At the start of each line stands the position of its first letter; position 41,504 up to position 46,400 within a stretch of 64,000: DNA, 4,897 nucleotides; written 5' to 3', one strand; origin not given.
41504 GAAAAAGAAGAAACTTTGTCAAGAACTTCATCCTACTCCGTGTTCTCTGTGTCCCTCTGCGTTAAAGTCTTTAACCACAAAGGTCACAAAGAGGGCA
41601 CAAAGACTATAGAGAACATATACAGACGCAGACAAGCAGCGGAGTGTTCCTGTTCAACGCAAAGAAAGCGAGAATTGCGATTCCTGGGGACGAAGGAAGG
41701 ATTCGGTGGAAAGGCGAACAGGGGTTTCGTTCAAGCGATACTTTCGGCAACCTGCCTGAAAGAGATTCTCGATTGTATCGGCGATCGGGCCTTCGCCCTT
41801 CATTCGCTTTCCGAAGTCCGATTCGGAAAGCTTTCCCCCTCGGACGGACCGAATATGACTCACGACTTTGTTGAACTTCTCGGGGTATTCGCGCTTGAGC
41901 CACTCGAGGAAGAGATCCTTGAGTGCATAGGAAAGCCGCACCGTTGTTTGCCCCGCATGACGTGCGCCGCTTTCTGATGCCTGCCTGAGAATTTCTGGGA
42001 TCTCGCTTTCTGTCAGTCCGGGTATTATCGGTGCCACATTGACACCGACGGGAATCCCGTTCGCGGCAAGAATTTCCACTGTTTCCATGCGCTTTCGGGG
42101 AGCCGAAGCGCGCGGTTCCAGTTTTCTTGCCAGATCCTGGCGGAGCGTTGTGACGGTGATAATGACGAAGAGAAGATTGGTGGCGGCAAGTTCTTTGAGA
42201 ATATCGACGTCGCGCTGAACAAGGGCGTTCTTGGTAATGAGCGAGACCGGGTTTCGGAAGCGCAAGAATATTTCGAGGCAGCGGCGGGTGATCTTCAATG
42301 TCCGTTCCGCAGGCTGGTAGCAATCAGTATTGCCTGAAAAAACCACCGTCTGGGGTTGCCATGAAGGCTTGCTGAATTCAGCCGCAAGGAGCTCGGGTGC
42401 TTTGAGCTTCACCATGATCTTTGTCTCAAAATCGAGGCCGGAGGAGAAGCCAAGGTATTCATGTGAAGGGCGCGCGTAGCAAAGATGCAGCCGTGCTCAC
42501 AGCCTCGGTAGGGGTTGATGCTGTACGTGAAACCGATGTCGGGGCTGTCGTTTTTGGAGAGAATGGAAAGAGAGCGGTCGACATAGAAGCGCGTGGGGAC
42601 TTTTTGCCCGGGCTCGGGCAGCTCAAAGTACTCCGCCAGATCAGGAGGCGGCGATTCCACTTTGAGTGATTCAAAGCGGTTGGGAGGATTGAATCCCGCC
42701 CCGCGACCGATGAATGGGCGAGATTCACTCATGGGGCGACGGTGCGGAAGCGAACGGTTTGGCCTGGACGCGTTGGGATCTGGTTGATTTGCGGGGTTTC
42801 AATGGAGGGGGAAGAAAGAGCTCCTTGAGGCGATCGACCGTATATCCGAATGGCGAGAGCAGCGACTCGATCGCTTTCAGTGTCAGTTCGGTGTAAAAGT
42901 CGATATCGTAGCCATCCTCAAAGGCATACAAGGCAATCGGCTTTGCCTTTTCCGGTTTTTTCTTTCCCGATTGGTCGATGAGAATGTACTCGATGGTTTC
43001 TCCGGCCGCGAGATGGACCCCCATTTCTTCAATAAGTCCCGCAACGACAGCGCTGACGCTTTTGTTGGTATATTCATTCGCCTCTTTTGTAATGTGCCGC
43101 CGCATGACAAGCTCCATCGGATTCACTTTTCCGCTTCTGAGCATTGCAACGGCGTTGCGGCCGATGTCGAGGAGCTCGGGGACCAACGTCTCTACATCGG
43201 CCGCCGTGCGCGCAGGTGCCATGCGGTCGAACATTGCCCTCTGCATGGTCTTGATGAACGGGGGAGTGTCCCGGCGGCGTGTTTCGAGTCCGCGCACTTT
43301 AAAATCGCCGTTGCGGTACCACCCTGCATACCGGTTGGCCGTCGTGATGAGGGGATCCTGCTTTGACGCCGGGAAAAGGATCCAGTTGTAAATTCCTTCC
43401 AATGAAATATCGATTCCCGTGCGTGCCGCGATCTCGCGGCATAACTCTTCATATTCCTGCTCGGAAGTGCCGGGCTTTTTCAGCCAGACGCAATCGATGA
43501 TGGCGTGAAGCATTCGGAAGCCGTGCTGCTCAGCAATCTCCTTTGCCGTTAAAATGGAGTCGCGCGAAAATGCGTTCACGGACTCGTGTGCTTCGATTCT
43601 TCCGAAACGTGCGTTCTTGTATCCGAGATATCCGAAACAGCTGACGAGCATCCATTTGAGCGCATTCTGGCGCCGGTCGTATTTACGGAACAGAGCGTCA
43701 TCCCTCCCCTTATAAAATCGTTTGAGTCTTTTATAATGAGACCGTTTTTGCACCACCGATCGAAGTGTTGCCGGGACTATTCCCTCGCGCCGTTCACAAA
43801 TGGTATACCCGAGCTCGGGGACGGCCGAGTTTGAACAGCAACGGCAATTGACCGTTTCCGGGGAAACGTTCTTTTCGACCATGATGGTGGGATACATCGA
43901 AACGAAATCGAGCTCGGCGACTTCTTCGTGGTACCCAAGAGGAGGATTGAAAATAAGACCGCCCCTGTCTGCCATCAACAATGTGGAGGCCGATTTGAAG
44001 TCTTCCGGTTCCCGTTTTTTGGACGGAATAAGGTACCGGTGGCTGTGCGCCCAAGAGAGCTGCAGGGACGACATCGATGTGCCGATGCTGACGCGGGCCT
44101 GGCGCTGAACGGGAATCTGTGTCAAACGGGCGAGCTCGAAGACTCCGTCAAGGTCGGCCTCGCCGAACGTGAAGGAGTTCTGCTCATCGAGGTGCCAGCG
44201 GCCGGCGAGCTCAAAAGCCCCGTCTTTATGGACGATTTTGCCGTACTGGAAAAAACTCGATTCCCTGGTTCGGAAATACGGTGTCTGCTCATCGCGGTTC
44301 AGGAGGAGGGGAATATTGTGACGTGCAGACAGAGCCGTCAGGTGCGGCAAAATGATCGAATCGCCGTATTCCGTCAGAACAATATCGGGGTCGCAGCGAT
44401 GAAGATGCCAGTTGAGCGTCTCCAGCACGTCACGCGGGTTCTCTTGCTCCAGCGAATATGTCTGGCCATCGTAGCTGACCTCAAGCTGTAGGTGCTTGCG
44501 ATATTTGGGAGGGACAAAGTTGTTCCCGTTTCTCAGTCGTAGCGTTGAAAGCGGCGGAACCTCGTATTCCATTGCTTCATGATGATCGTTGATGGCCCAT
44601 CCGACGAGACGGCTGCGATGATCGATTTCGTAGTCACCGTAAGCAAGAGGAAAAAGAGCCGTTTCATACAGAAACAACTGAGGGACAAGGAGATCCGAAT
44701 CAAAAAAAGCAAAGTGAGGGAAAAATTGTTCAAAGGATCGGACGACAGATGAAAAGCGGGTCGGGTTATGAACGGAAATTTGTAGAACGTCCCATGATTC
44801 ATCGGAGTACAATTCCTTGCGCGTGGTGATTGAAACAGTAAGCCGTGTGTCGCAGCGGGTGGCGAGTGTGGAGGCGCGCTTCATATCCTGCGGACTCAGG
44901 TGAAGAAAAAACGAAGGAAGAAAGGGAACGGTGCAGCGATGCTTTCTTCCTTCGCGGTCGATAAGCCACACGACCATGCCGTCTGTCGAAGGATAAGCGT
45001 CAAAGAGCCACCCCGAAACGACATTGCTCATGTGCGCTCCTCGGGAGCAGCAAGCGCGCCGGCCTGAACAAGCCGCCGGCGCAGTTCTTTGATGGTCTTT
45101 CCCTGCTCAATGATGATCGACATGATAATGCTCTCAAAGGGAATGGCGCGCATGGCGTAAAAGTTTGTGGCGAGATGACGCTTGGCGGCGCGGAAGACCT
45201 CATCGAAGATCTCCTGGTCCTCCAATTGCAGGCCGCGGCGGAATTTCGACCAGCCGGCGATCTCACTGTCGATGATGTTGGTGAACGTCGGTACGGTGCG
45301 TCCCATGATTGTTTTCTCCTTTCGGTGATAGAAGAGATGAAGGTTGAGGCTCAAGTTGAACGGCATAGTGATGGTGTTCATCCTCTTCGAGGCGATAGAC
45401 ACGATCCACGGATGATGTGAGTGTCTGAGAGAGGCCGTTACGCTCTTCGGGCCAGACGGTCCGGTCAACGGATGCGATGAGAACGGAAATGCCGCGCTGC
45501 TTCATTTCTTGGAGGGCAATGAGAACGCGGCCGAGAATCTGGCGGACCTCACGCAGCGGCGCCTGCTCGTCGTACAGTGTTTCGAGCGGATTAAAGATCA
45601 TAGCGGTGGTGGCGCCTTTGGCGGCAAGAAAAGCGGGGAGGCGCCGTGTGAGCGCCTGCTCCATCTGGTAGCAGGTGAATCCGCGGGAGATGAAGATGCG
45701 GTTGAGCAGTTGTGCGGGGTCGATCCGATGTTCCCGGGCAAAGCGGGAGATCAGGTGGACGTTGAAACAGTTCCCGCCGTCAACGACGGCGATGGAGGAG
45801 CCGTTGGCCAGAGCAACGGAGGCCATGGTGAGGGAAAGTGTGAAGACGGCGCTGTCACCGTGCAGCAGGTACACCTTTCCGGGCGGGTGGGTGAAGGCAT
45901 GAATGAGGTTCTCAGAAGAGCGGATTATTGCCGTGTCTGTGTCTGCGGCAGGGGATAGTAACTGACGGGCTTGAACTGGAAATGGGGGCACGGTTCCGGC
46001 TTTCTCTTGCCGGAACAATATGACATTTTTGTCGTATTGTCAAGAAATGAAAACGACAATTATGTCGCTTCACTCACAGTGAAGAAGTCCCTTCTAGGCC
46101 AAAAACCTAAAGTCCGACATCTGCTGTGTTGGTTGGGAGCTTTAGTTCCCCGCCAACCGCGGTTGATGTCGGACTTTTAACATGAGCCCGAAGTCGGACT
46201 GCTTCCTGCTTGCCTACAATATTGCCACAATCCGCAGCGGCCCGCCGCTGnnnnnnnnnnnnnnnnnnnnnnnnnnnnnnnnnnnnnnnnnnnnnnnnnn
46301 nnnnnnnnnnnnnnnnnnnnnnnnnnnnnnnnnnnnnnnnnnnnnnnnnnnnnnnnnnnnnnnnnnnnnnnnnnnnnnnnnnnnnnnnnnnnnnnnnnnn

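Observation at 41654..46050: Translationally coupled cassette: ImuA/SulA-like, small ORF, degenerate Pol II paralog, SplB-like radical SAM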

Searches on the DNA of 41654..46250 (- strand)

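Call 76: search_dna_similar(query=window:41654-46250:-, collection=plasmids, mode=near, max_rows=5)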
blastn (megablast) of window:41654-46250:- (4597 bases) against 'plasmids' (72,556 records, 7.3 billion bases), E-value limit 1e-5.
No match.
